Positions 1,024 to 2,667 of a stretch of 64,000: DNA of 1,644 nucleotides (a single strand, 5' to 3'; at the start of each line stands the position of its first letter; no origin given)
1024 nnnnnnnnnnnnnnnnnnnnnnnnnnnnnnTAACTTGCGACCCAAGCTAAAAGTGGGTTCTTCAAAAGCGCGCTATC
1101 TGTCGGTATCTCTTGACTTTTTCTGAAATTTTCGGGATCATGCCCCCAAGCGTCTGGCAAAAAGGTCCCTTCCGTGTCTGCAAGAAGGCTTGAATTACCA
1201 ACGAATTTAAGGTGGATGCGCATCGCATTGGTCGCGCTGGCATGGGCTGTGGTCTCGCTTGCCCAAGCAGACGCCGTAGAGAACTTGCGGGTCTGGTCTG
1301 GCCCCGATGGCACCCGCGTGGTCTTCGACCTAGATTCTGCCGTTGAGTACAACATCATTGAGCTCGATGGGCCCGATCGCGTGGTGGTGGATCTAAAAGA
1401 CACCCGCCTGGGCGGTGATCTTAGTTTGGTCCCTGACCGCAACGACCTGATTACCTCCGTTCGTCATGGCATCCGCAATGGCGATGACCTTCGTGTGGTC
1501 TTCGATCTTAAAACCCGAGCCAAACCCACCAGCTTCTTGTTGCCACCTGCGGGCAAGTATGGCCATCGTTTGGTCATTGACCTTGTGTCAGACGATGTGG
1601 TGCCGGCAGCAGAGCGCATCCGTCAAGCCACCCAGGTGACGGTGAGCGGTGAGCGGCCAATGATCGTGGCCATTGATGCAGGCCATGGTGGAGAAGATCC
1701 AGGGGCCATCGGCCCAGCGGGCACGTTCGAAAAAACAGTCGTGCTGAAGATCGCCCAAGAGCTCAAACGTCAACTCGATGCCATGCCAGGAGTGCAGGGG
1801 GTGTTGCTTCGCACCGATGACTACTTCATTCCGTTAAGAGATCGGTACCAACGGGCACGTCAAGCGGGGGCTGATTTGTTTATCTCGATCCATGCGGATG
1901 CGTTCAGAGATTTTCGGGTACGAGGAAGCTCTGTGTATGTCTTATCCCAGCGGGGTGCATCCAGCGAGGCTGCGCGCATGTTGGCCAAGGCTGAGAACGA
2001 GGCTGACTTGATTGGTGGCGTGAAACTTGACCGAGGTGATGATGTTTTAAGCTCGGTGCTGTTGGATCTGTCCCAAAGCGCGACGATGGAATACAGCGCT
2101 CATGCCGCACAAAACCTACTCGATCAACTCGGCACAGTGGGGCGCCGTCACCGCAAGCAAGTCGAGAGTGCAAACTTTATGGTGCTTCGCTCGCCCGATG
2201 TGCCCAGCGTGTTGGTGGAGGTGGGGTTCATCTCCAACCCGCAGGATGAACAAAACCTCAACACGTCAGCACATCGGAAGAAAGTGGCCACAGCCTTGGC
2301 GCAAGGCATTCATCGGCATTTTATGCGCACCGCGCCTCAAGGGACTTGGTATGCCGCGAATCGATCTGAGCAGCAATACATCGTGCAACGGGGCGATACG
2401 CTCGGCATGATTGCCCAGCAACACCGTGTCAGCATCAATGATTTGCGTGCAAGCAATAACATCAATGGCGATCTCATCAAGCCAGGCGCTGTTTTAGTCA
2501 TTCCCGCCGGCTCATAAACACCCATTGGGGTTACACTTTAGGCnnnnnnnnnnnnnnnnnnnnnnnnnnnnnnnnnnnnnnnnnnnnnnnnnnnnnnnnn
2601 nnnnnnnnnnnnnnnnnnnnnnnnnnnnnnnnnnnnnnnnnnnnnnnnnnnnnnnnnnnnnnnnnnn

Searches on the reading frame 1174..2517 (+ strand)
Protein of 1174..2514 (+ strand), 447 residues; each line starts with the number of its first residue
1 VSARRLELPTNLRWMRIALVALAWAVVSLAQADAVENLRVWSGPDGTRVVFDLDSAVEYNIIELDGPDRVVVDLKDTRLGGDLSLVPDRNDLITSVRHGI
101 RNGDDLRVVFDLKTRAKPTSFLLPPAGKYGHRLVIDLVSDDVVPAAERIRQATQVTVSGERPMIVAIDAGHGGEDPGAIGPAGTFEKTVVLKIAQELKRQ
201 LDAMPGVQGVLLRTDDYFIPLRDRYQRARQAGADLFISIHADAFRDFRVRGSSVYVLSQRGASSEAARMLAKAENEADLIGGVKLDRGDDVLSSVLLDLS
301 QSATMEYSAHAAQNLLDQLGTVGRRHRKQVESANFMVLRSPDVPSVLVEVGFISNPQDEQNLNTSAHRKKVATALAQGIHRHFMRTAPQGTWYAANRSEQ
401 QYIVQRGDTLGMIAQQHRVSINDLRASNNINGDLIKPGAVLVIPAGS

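Call 4: search_protein_families(library=pfam, proteins=[window:1174-2514:+], max_evalue=0.01)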
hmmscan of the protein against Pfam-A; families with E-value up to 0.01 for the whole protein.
window:1174-2514:+ (447 aa): 4 families
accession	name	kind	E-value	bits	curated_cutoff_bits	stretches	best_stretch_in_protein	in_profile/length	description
PF01520.23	Amidase_3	-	1.6e-46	159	27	1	165-380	1-173/174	N-acetylmuramoyl-L-alanine amidase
PF11741.13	AMIN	-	3.2e-16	59.7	20.5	1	37-137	1-101/101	AMIN domain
PF01476.26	LysM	-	2.7e-12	46.9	20.9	1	402-444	1-43/43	LysM domain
PF23473.1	LysM3_LYK4_5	-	0.0054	17.2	29.3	0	402-444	5-47/48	LYK4/5 LysM3 domain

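Call 7: find_encoding_contigs(protein=window:1216-2517:+, flank=8000, max_places=6)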
Protein window:1216-2517:+ (433 aa): 3 contigs read that carry it; 2 places shown.
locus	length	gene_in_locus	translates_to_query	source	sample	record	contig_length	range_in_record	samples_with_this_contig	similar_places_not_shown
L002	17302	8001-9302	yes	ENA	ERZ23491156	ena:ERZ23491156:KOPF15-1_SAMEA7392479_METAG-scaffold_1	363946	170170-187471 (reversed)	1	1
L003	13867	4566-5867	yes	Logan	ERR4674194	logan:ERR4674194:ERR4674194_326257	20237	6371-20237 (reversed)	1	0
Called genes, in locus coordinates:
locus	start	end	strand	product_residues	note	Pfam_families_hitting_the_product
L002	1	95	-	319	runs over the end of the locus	PF00089:Trypsin, PF13365:Trypsin_2, PF00595:PDZ, PF13180:PDZ_2, PF17820:PDZ_6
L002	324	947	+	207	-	PF10399:UCR_Fe-S_N, PF00355:Rieske (weak)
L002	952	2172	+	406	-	PF00033:Cytochrome_B, PF13631:Cytochrom_B_N_2, PF00032:Cytochrom_B_C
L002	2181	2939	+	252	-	PF02167:Cytochrom_C1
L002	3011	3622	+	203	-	PF00462:Glutaredoxin (weak), PF02798:GST_N, PF13417:GST_N_3, PF13409:GST_N_2, PF00043:GST_C (weak), PF13410:GST_C_2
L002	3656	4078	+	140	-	PF04386:SspB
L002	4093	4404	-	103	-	PF11743:DUF3301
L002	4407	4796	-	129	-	PF01713:Smr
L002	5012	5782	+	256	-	PF01975:SurE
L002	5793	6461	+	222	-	PF01135:PCMT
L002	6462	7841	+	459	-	PF09335:VTT_dom, PF01476:LysM, PF01551:Peptidase_M23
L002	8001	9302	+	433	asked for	PF11741:AMIN, PF01520:Amidase_3, PF01476:LysM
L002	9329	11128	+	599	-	PF02518:HATPase_c (faint), PF13589:HATPase_c_3, PF01119:DNA_mis_repair, PF08676:MutL_C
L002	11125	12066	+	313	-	PF01745:IPT (weak), PF01715:IPPT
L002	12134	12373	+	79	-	PF17209:Hfq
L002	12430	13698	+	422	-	PF13167:GTP-bdg_N, PF16360:GTP-bdg_M, PF00009:GTP_EFTU (faint), PF00025:Arf (faint), PF02421:FeoB_N (weak), PF01926:MMR_HSR1, PF19275:HflX_C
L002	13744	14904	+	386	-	PF12221:HflK_N, PF01145:Band_7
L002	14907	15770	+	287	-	PF01145:Band_7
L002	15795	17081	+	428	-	PF00709:Adenylsucc_synt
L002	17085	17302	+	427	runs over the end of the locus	PF02403:Seryl_tRNA_N, PF00587:tRNA-synt_2b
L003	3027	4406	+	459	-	PF09335:VTT_dom, PF01476:LysM, PF01551:Peptidase_M23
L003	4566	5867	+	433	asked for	PF11741:AMIN, PF01520:Amidase_3, PF01476:LysM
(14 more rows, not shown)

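Call 10: find_homologous_proteins(query=L002:6462-7838:+, max_evalue=0.00001)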
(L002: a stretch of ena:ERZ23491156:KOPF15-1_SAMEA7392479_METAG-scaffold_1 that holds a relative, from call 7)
Query L002:6462-7838:+ (459 aa): 2430 proteins with E <= 0.00001 among 8000 candidates; the best 120 are listed.
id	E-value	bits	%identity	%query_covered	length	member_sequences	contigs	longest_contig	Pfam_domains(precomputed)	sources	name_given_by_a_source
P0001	0.0e+0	1030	100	100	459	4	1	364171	PF01551.30,PF01476.27,PF09335.17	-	-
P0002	5.6e-249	844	80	100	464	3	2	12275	PF01551.30,PF01476.27,PF09335.17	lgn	-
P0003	6.9e-218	742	71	100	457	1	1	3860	PF01551.30,PF01476.27,PF09335.17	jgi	-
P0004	1.2e-217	741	72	99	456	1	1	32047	PF01551.30,PF01476.27,PF09335.17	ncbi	-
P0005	1.0e-215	735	71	100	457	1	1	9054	PF01551.30,PF01476.27,PF09335.17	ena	-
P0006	9.4e-215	732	71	100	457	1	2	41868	PF01551.30,PF01476.27,PF09335.17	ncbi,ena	-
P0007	2.0e-212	724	70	100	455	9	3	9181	PF01551.30,PF01476.27,PF09335.17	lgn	-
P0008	3.9e-212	723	70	100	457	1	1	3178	PF01551.30,PF01476.27,PF09335.17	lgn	-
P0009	2.3e-211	720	71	98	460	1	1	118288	PF01551.30,PF01476.27,PF09335.17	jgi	-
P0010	6.2e-195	666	67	99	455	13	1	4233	PF01551.30,PF01476.27,PF09335.17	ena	-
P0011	6.0e-194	663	68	100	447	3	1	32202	PF01551.30,PF01476.27,PF09335.17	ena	-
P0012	4.0e-192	657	64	99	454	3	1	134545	PF01551.30,PF01476.27,PF09335.17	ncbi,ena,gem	-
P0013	1.7e-189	648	64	100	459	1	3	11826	PF01551.30,PF01476.27,PF09335.17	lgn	-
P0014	1.0e-185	636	64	100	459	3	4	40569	PF01551.30,PF01476.27,PF09335.17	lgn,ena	-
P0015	5.3e-109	383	67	60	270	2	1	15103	PF01551.30,PF01476.27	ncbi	ncbi:MAG TPA: peptidoglycan DD-metalloendopeptidase family protein [Wenzhouxiangella sp.]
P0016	2.8e-101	357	44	99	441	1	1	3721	PF01551.30,PF01476.27,PF09335.17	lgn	-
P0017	2.4e-100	354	43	99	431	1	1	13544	PF01551.30,PF01476.27,PF09335.17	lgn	-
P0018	2.1e-99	351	40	99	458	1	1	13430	PF01551.30,PF01476.27,PF09335.17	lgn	-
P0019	5.7e-98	347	40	97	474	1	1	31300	PF01551.30,PF01476.27,PF09335.17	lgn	-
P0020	5.8e-98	347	40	96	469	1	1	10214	PF01551.30,PF01476.27,PF09335.17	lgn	-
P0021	7.5e-93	330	39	99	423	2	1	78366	PF01551.30,PF01476.27,PF09335.17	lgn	-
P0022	2.3e-91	325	41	98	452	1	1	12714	PF01551.30,PF01476.27,PF09335.17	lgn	-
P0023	2.6e-89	318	42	99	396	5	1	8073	PF01551.30,PF01476.27,PF09335.17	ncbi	-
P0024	6.1e-87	310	40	99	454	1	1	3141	PF01551.30,PF01476.27,PF09335.17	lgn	-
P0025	4.8e-84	301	38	99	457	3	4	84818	PF01551.30,PF01476.27,PF09335.17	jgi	jgi:lipoprotein NlpD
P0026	1.6e-83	299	38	99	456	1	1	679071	PF01551.30,PF01476.27,PF09335.17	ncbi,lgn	ncbi:MAG: peptidoglycan DD-metalloendopeptidase family protein [Gammaproteobacteria bacterium]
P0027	3.4e-83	298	49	43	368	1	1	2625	PF01551.30,PF09335.17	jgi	jgi:membrane protein YqaA with SNARE-associated domain/biotin carboxyl carrier protein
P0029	2.5e-80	288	44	49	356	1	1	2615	PF01551.30,PF09335.17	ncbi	-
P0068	3.5e-71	258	53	58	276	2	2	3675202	PF01551.30,PF01476.27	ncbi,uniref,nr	ncbi:peptidoglycan DD-metalloendopeptidase family protein [Wenzhouxiangella marina]|uniref:peptidogl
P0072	9.6e-71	257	35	99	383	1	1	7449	PF01551.30,PF01476.27,PF09335.17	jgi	-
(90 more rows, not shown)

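Call 13: find_encoding_contigs(protein=P0068, flank=3000, max_places=2)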
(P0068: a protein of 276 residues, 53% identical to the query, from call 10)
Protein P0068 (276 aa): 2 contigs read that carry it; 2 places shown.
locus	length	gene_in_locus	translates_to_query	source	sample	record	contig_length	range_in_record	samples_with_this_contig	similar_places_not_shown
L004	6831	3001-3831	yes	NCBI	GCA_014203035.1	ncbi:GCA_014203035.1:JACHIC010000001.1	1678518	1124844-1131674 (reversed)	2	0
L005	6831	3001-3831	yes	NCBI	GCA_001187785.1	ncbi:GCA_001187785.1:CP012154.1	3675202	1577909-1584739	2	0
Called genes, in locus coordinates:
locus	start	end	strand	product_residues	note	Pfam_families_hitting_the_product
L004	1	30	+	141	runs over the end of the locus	PF04386:SspB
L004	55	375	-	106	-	PF11743:DUF3301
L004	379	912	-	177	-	PF01713:Smr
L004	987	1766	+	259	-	PF01975:SurE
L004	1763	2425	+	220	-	PF01135:PCMT, PF13649:Methyltransf_25 (weak)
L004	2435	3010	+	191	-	PF09335:VTT_dom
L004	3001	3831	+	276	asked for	PF01476:LysM, PF01551:Peptidase_M23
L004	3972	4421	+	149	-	PF02082:Rrf2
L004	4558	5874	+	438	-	PF11741:AMIN, PF01520:Amidase_3, PF01476:LysM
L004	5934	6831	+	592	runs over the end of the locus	PF02518:HATPase_c, PF13589:HATPase_c_3, PF01119:DNA_mis_repair, PF08676:MutL_C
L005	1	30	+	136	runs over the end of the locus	PF04386:SspB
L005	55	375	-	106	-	PF11743:DUF3301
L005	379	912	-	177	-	PF01713:Smr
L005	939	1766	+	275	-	PF01975:SurE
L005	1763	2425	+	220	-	PF01135:PCMT, PF13649:Methyltransf_25 (weak)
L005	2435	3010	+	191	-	PF09335:VTT_dom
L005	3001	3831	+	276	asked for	PF01476:LysM, PF01551:Peptidase_M23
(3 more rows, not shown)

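Call 14: find_encoding_contigs(protein=P0026, flank=3000, max_places=2)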
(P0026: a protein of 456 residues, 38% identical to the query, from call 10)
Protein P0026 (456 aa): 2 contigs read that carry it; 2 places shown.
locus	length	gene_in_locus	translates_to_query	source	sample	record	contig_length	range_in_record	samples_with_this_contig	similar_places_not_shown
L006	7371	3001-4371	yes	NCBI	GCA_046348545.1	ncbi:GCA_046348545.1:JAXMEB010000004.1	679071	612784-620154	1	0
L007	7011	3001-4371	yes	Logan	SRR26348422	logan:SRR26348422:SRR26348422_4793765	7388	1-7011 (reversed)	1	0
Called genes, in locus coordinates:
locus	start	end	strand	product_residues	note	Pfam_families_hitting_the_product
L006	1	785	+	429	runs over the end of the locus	PF03952:Enolase_N, PF00113:Enolase_C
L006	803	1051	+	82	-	PF04977:DivIC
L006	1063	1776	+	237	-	PF01128:IspD, PF12804:NTP_transf_3 (weak)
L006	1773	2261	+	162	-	PF02542:YgbB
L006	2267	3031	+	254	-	PF01975:SurE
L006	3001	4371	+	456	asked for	PF09335:VTT_dom, PF01476:LysM, PF01551:Peptidase_M23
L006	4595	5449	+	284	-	PF00140:Sigma70_r1_2, PF04542:Sigma70_r2, PF04539:Sigma70_r3, PF04545:Sigma70_r4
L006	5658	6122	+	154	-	-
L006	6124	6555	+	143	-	PF04143:Sulf_transp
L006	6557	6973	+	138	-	PF20398:DUF6691, PF04143:Sulf_transp (weak)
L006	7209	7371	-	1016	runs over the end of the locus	PF00873:ACR_tran, PF03176:MMPL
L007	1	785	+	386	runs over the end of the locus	?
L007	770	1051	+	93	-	PF04977:DivIC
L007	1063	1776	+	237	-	PF01128:IspD, PF12804:NTP_transf_3 (weak)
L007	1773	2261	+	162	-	PF02542:YgbB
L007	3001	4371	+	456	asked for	PF09335:VTT_dom, PF01476:LysM, PF01551:Peptidase_M23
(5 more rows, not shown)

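Call 19: find_related_loci(query=A1, collection=genome_contigs, flank=3000)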
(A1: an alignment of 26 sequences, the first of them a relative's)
Query A1 (459 aa) in genome_contigs; peptide patterns used: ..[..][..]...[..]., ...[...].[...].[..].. (x = any residue, [..] = any of these).
600 stretches matched a pattern (row limit reached: there are more); 599 encode a relative of the query (tblastn E <= 1e-3); the best 80 are kept; 80 distinct loci.
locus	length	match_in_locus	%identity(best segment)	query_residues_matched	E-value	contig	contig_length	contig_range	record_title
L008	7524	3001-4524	39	2-457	8e-107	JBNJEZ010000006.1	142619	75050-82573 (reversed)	MAG: Pseudomonadota bacterium isolate Y22_7dBSe1.bin.64 NODE_34_length_142619_cov_15.721941, whole genome shotgun sequen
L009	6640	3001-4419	43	4-455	3e-106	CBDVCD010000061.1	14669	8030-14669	MAG TPA_asm: uncultured Gammaproteobacteria bacterium isolate SRR22302365_binner13_Refined_117 genome assembly, contig:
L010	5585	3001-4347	42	4-455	7e-106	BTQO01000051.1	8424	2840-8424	MAG: Gammaproteobacteria bacterium BMS9Abin15 DNA, NODE_3108_length_8424, whole genome shotgun sequence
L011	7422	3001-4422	42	2-455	4e-111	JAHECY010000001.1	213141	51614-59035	MAG: Gammaproteobacteria bacterium isolate Ww183 NODE_31_length_213141_cov_4.456539, whole genome shotgun sequence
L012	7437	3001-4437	41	2-449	3e-105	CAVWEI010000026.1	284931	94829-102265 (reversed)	MAG: uncultured Gammaproteobacteria bacterium isolate MFD03804.bin.2.178 genome assembly, contig: contig_44828, whole ge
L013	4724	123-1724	40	2-455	5e-102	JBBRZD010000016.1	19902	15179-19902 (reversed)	MAG: Lysobacterales bacterium isolate metawrap_la5_23 metawrap_la5_23_K_36964_L_19902_cov_20.1662, whole genome shotgun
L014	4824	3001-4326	38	4-455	1e-99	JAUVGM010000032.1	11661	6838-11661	MAG: Gammaproteobacteria bacterium isolate CSMAG_376 CSMAG_376_k141_1846605_length_11661_cov_5.9958, whole genome shotgu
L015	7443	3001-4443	38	1-454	7e-99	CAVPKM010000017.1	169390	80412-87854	MAG: uncultured Gammaproteobacteria bacterium isolate MFD10064.bin.1.125 genome assembly, contig: contig_63211, whole ge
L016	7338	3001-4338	41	1-455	2e-98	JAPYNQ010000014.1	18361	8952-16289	MAG: Gammaproteobacteria bacterium isolate r_call15 Seq14, whole genome shotgun sequence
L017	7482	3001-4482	38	4-454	4e-96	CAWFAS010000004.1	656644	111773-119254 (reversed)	MAG: uncultured Gammaproteobacteria bacterium isolate MFD09286.bin.1.170 genome assembly, contig: contig_63216, whole ge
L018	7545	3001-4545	38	2-455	4e-96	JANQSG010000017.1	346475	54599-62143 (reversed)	MAG: Kangiella sp. isolate IP29b_bin.90 k99_2586281, whole genome shotgun sequence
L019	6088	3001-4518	37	2-455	2e-94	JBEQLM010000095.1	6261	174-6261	MAG: Gammaproteobacteria bacterium isolate Y22TTR21b6p NODE_95_length_6261_cov_2.868370, whole genome shotgun sequence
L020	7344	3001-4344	40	4-455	7e-94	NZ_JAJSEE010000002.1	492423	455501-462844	Guyparkeria hydrothermalis strain R3 2, whole genome shotgun sequence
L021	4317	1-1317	40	38-454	2e-93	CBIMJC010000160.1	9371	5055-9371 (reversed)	MAG TPA_asm: uncultured Rheinheimera sp. isolate SRR16817032_binner123_Refined_12 genome assembly, contig: ERZ27393366.2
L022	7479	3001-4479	38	1-455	6e-92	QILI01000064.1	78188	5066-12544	MAG: Mizugakiibacter sp. isolate SZUA-23 Ga0063293_10000041, whole genome shotgun sequence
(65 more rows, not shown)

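Call 22: find_related_loci(query=P0001, collection=metagenome_contigs, flank=2500)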
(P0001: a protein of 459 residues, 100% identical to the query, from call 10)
Query P0001 (459 aa) in metagenome_contigs; peptide patterns used: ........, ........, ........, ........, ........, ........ (x = any residue, [..] = any of these).
83 stretches matched a pattern; 23 encode a relative of the query (tblastn E <= 1e-3); 23 distinct loci.
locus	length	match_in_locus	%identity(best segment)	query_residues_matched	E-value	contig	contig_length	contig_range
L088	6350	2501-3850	64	3-456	2e-179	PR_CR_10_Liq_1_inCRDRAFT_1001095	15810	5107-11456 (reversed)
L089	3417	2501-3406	72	1-304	7e-137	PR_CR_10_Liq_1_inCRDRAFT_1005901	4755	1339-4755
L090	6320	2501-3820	41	1-456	2e-109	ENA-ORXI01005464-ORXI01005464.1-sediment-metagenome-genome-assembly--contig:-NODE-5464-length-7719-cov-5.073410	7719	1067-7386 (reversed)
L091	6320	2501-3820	41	1-456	2e-109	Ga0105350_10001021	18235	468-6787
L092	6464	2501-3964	38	4-455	5e-94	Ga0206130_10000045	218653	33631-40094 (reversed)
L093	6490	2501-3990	50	3-455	4e-58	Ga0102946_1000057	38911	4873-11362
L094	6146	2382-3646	54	1-455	3e-91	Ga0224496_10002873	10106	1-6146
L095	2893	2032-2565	52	4-181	5e-55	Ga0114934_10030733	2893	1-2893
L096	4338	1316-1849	52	4-181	8e-55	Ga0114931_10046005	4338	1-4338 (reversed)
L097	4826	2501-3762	53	1-455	1e-87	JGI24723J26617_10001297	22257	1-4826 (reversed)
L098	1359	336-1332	51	2-305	2e-65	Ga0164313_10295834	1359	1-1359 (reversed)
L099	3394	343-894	51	4-186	2e-52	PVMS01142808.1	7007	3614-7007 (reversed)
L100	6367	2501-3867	51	1-455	5e-52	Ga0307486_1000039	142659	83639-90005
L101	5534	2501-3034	54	4-181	2e-51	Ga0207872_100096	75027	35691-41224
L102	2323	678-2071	42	1-455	1e-51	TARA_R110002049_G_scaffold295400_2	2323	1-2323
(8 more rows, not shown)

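Call 26: find_encoding_contigs(protein=P0002, flank=2500, max_places=1)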
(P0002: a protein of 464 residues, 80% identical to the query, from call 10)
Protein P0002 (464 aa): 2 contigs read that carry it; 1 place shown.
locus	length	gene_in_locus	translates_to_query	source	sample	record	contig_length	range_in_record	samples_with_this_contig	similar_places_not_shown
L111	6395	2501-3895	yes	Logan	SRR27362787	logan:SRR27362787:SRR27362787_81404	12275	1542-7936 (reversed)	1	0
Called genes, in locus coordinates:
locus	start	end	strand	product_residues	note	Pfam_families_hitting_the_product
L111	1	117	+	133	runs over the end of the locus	PF04386:SspB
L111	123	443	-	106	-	PF11743:DUF3301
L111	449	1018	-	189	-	PF01713:Smr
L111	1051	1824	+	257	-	PF01975:SurE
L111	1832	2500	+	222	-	PF01135:PCMT, PF13649:Methyltransf_25 (faint)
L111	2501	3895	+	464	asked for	PF09335:VTT_dom, PF01476:LysM, PF01551:Peptidase_M23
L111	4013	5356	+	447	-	PF11741:AMIN, PF01520:Amidase_3, PF01476:LysM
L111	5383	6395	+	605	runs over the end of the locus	PF02518:HATPase_c (weak), PF13589:HATPase_c_3, PF01119:DNA_mis_repair, PF08676:MutL_C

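Call 27: find_encoding_contigs(protein=P0009, flank=2500, max_places=1)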
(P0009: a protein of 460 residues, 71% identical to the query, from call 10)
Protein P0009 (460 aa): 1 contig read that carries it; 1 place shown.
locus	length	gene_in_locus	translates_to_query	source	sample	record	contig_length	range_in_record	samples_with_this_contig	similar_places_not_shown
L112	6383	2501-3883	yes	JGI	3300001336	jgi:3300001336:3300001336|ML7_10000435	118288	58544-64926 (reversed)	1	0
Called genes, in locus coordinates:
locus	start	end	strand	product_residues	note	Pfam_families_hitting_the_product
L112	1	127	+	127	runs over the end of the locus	PF04386:SspB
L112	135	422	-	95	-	PF11743:DUF3301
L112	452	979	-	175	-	PF01713:Smr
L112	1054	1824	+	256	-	PF01975:SurE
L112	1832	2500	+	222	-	PF01135:PCMT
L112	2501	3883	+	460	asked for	PF09335:VTT_dom, PF01476:LysM, PF01551:Peptidase_M23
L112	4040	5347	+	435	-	PF11741:AMIN, PF01520:Amidase_3, PF01476:LysM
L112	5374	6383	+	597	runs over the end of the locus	PF02518:HATPase_c (weak), PF13589:HATPase_c_3, PF01119:DNA_mis_repair, PF08676:MutL_C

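Call 28: find_encoding_contigs(protein=P0011, flank=2500, max_places=1)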
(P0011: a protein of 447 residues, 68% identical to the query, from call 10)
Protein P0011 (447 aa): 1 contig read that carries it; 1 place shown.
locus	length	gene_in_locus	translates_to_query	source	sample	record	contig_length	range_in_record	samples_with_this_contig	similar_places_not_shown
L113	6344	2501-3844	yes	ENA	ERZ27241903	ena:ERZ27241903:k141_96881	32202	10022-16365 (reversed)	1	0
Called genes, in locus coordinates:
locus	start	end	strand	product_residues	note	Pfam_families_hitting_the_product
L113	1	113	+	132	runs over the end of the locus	PF04386:SspB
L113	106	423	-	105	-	PF11743:DUF3301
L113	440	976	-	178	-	PF01713:Smr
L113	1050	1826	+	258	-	PF01975:SurE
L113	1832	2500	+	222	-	PF01135:PCMT, PF13649:Methyltransf_25 (weak)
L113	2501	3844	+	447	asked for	PF09335:VTT_dom, PF01476:LysM, PF01551:Peptidase_M23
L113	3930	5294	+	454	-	PF11741:AMIN, PF01520:Amidase_3, PF01476:LysM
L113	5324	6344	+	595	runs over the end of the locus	PF02518:HATPase_c, PF13589:HATPase_c_3, PF01119:DNA_mis_repair, PF08676:MutL_C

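Call 29: find_encoding_contigs(protein=P0014, flank=2500, max_places=1)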
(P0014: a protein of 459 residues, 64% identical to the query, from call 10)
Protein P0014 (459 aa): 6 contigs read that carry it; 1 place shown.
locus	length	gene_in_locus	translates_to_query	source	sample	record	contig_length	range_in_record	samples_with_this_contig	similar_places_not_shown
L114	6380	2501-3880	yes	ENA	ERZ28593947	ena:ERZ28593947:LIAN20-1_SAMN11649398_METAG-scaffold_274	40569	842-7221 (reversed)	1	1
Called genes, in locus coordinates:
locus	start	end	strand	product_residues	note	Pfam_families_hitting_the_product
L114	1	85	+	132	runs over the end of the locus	PF04386:SspB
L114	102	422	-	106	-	PF11743:DUF3301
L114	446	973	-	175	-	PF01713:Smr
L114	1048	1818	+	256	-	PF01975:SurE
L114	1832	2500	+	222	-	PF01135:PCMT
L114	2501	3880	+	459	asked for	PF09335:VTT_dom, PF01476:LysM, PF01551:Peptidase_M23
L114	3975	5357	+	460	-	PF11741:AMIN, PF01520:Amidase_3, PF01476:LysM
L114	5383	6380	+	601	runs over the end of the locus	PF02518:HATPase_c, PF13589:HATPase_c_3, PF01119:DNA_mis_repair, PF08676:MutL_C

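Call 40: find_encoding_contigs(protein=P0017, flank=2500, max_places=1)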
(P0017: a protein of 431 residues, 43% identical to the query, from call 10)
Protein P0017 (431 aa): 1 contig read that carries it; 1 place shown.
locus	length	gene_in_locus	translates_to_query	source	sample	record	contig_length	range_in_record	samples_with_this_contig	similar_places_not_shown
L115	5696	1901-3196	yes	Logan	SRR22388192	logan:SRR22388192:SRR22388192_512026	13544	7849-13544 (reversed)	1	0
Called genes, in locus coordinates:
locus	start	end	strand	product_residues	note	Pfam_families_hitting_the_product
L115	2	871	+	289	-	?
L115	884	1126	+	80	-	-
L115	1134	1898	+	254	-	PF01975:SurE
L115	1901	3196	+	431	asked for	PF09335:VTT_dom, PF01476:LysM, PF01551:Peptidase_M23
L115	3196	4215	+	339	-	PF00140:Sigma70_r1_2, PF04542:Sigma70_r2, PF04539:Sigma70_r3, PF04545:Sigma70_r4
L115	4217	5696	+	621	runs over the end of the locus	PF02518:HATPase_c (faint), PF13589:HATPase_c_3, PF00183:HSP90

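Call 41: find_encoding_contigs(protein=P0019, flank=2500, max_places=1)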
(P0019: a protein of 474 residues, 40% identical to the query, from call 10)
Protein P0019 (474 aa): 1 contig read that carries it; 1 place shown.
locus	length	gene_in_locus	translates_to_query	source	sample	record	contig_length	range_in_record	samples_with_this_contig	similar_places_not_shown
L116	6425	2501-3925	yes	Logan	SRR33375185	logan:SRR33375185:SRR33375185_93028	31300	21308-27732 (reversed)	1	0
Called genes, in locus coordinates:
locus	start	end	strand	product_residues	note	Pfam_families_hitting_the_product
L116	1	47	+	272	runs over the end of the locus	PF00793:DAHP_synth_1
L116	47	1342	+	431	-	PF03952:Enolase_N, PF00113:Enolase_C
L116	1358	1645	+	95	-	PF04977:DivIC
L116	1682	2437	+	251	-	PF01975:SurE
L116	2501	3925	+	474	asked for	PF09335:VTT_dom, PF01476:LysM, PF01551:Peptidase_M23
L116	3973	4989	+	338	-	PF00140:Sigma70_r1_2, PF04542:Sigma70_r2, PF04539:Sigma70_r3, PF04545:Sigma70_r4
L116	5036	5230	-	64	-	PF04070:DUF378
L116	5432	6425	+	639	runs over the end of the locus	PF02518:HATPase_c, PF13589:HATPase_c_3, PF00183:HSP90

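Call 42: find_encoding_contigs(protein=P0021, flank=2500, max_places=1)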
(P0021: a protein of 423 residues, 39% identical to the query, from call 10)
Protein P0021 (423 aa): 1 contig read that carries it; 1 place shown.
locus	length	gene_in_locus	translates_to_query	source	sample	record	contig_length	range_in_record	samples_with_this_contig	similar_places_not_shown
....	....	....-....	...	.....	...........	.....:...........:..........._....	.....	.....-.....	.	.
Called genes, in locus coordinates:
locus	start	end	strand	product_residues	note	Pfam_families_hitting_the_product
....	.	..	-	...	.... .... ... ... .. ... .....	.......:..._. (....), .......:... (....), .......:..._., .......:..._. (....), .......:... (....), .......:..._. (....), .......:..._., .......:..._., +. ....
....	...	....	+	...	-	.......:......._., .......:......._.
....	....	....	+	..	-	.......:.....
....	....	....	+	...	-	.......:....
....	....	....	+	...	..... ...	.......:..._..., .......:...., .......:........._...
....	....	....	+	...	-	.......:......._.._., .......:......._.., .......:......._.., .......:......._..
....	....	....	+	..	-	-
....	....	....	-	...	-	?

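Call 43: find_encoding_contigs(protein=P0023, flank=2500, max_places=1)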
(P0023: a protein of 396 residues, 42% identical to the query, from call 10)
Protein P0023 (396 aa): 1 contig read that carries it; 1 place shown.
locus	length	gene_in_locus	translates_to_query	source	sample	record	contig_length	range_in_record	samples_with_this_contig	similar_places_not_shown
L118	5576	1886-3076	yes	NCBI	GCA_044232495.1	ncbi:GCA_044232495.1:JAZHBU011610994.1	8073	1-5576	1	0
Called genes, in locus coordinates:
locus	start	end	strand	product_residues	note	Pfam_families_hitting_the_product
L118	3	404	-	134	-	?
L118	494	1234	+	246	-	PF01975:SurE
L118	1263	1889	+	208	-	PF01135:PCMT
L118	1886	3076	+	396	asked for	PF09335:VTT_dom, PF01476:LysM, PF01551:Peptidase_M23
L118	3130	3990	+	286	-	PF00140:Sigma70_r1_2, PF04542:Sigma70_r2, PF04539:Sigma70_r3 (faint), PF04545:Sigma70_r4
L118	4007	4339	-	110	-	PF04430:DUF498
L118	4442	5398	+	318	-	-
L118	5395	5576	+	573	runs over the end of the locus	PF01368:DHH, PF02272:DHHA1, PF17768:RecJ_OB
